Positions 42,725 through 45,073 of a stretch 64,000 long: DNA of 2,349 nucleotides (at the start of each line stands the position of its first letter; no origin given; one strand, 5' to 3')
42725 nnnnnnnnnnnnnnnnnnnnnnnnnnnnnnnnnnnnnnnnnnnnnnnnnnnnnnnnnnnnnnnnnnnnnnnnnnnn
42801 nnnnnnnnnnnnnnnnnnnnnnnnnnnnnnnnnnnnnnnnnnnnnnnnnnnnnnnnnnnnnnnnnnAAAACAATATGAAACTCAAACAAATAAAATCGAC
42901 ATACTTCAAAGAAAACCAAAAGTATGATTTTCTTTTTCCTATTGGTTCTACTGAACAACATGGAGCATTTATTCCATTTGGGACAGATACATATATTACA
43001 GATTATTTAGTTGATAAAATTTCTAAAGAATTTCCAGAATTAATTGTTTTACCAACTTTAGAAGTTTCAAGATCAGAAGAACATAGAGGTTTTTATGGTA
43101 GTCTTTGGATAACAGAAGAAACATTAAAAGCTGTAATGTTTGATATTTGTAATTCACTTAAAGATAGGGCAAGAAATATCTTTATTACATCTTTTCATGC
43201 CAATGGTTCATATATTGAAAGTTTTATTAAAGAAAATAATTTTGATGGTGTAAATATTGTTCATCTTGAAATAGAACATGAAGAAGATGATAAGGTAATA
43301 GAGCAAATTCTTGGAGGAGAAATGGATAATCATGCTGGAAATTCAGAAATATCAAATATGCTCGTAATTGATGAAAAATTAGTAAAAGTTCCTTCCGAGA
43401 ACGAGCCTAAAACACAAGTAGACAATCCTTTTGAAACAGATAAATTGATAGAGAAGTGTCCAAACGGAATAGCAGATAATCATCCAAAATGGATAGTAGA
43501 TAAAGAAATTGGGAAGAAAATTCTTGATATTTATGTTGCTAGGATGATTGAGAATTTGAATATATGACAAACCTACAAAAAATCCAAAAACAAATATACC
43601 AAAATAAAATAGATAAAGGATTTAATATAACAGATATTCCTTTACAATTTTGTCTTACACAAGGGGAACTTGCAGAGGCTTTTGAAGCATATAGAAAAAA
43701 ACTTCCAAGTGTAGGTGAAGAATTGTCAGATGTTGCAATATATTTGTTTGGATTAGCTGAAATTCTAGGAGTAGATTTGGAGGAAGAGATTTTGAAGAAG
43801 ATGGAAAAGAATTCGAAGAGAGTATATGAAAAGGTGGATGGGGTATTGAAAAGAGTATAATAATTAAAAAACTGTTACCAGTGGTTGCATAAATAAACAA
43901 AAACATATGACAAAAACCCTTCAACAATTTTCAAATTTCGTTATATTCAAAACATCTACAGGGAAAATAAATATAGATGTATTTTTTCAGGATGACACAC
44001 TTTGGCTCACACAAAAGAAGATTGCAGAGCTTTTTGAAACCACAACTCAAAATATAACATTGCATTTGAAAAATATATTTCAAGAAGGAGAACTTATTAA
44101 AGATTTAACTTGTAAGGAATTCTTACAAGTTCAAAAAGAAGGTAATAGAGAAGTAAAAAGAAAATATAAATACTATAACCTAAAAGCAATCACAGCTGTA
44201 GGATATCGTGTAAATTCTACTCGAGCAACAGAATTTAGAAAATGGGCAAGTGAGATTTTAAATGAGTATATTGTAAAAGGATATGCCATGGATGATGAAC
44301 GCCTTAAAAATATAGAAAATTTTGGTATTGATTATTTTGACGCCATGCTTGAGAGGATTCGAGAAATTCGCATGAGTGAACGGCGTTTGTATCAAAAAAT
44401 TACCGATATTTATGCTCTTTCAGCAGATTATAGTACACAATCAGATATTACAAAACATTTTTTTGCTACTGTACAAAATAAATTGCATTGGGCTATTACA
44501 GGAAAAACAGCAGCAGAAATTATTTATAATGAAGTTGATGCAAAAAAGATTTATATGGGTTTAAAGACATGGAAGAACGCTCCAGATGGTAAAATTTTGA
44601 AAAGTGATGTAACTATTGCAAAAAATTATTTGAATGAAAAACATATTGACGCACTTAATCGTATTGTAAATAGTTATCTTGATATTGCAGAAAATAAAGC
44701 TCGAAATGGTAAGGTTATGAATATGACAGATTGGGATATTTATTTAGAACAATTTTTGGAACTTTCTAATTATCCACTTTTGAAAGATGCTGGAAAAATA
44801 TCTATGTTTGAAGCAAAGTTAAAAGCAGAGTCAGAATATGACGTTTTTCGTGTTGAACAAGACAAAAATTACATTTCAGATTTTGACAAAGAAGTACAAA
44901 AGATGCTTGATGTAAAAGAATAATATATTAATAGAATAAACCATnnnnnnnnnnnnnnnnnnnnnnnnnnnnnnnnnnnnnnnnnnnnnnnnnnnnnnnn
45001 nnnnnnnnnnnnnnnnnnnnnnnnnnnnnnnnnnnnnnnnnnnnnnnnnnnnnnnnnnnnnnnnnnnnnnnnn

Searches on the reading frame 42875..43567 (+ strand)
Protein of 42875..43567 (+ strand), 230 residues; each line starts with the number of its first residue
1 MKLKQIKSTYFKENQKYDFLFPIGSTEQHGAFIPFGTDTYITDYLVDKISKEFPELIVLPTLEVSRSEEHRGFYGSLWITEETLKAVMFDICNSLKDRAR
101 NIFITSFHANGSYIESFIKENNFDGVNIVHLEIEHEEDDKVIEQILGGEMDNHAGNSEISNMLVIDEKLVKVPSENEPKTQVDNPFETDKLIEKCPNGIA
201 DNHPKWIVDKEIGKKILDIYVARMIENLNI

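Call 48: search_protein_families(library=pfam, proteins=[window:42875-43567:+], max_evalue=0.01)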
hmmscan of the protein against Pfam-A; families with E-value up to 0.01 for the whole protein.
window:42875-43567:+ (230 aa): 1 family
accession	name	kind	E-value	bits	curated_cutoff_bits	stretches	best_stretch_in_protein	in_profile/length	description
PF02633.19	Creatininase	-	3.3e-34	118.8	31.3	1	19-226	18-236/238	Creatinine amidohydrolase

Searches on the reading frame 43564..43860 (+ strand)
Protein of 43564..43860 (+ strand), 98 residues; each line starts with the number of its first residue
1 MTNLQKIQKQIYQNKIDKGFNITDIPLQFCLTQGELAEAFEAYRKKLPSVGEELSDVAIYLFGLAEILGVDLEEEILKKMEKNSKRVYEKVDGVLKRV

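Call 72: search_protein_families(library=pfam, proteins=[window:43564-43860:+], max_evalue=0.001)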
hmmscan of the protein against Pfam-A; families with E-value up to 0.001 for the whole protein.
window:43564-43860:+ (98 aa): 1 family
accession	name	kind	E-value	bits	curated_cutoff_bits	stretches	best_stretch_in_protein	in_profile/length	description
PF12643.12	MazG-like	-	5.1e-08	33.5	27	1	37-86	20-69/85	MazG-like family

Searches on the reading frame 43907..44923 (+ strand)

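Call 48: search_protein_families(library=pfam, proteins=[window:43907-44923:+], max_evalue=0.01)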
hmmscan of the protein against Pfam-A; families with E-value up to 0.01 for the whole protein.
window:43907-44923:+ (338 aa): 1 family
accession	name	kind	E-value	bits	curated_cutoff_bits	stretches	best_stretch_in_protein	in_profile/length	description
PF13310.11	Virulence_RhuM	-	3.7e-108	361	33.7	1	68-320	2-249/252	Virulence protein RhuM family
